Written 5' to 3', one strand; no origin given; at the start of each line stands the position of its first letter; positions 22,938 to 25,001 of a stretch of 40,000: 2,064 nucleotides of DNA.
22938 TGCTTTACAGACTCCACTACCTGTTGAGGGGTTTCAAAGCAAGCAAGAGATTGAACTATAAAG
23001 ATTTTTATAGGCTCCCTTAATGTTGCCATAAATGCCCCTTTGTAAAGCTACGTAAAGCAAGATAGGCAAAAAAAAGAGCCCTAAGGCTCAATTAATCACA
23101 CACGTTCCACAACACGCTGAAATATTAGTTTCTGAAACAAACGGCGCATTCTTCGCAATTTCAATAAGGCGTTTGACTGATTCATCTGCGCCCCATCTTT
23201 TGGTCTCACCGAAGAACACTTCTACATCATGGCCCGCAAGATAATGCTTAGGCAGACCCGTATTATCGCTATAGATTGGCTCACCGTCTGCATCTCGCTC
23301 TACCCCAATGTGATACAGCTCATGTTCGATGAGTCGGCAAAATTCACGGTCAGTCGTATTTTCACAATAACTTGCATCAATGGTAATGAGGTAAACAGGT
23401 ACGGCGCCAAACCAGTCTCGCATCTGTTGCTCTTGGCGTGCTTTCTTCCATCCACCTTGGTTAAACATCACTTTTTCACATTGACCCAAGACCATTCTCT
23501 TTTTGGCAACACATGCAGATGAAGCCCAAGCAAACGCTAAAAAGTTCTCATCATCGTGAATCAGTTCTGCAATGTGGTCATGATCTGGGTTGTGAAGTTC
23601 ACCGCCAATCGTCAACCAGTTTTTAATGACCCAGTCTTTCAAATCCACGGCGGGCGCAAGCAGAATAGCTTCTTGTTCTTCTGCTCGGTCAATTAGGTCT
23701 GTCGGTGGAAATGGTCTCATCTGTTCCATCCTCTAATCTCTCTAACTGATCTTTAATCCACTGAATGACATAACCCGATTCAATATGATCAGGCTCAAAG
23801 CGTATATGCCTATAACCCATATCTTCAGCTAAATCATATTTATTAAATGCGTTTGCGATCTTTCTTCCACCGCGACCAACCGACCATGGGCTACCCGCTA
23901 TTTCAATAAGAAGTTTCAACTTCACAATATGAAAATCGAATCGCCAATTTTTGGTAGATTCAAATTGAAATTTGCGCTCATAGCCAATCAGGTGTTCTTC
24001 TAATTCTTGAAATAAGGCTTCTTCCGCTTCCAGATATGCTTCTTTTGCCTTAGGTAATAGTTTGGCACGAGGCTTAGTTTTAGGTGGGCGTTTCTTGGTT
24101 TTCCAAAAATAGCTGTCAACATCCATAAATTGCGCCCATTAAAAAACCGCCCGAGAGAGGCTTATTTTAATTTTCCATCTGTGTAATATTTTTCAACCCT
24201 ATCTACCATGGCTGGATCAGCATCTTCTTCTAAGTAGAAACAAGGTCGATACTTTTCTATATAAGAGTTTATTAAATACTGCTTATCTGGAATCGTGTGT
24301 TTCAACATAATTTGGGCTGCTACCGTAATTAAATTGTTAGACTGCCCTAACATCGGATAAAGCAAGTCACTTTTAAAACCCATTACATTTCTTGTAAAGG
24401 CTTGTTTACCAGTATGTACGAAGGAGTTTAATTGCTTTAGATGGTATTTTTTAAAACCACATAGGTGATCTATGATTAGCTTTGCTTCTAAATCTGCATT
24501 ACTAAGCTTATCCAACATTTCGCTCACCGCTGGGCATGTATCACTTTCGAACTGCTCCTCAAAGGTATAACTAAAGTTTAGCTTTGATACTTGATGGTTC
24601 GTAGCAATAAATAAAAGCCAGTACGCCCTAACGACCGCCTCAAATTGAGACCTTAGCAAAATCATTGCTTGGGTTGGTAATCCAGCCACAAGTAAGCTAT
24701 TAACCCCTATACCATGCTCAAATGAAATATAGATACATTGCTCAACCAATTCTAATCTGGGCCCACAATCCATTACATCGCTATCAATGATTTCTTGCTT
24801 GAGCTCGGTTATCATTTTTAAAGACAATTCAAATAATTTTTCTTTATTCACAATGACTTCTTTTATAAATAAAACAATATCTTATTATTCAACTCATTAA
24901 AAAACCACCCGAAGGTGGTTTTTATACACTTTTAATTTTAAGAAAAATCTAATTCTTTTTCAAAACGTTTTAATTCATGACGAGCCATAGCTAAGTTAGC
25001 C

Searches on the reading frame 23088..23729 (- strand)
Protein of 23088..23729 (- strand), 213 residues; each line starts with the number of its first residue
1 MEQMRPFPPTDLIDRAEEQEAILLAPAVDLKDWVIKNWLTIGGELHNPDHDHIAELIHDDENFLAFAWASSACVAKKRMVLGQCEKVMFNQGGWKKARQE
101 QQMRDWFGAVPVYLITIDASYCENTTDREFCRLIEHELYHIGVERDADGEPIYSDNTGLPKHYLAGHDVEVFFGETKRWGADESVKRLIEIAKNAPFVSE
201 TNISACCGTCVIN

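Call 11: search_protein_families(library=phrogs, proteins=[window:23088-23729:-], max_evalue=0.01)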
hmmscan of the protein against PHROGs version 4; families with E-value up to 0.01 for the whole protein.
window:23088-23729:- (213 aa): 2 families
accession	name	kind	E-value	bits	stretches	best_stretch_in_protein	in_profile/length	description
phrog_513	-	integration and excision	8.7e-97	323.5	1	2-213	1-206/208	transposase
phrog_18648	-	unknown function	1.1e-40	138.7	1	127-213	1-87/87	-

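Call 12: search_protein_families(library=pfam, proteins=[window:23088-23729:-], max_evalue=0.01)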
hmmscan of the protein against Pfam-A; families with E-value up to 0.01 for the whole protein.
window:23088-23729:- (213 aa): 1 family
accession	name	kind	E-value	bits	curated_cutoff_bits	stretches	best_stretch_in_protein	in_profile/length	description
PF18894.6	PhageMetallopep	-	2.2e-32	112.4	23.7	1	32-192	2-133/134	Putative phage metallopeptidase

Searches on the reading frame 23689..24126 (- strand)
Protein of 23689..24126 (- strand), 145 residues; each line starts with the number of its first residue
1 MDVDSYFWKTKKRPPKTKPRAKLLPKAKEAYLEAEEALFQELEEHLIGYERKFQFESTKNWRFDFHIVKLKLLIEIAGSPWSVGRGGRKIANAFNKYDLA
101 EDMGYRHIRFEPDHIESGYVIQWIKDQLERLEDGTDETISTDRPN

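Call 11: search_protein_families(library=phrogs, proteins=[window:23689-24126:-], max_evalue=0.01)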
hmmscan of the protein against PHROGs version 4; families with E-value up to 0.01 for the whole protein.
window:23689-24126:- (145 aa): 5 families
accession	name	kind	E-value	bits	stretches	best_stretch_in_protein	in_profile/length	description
phrog_503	-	unknown function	6.1e-52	176.2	1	1-142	1-144/144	-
phrog_12476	-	unknown function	1.2e-30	106.2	1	61-142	2-85/85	-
phrog_559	-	DNA, RNA and nucleotide metabolism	2.1e-06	27.8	1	22-133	298-417/607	HNH endonuclease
phrog_4538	-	unknown function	0.00055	19.9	1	38-78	237-277/447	-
phrog_9084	-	DNA, RNA and nucleotide metabolism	0.0012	19.9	1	35-78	64-110/187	homing endonuclease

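Call 12: search_protein_families(library=pfam, proteins=[window:23689-24126:-], max_evalue=0.01)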
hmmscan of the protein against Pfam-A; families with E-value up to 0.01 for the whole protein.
window:23689-24126:- (145 aa): 1 family
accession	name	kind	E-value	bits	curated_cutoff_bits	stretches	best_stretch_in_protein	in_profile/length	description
PF04480.18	DUF559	-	0.00082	19.7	20.6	1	31-126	14-106/109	Protein of unknown function (DUF559)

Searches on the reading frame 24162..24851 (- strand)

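Call 11: search_protein_families(library=phrogs, proteins=[window:24162-24851:-], max_evalue=0.01)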
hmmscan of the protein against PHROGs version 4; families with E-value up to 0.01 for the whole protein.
window:24162-24851:- (229 aa): 0 families

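Call 12: search_protein_families(library=pfam, proteins=[window:24162-24851:-], max_evalue=0.01)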
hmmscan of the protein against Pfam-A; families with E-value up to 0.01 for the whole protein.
window:24162-24851:- (229 aa): 2 families
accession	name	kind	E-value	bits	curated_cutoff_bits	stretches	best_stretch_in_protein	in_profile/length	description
PF22491.1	DUF6988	-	2.7e-38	131.9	27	1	42-205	3-165/167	Family of unknown function (DUF6988)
PF18928.5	DUF5677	-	0.0077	16.8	27.1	0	47-87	15-55/166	Family of unknown function (DUF5677)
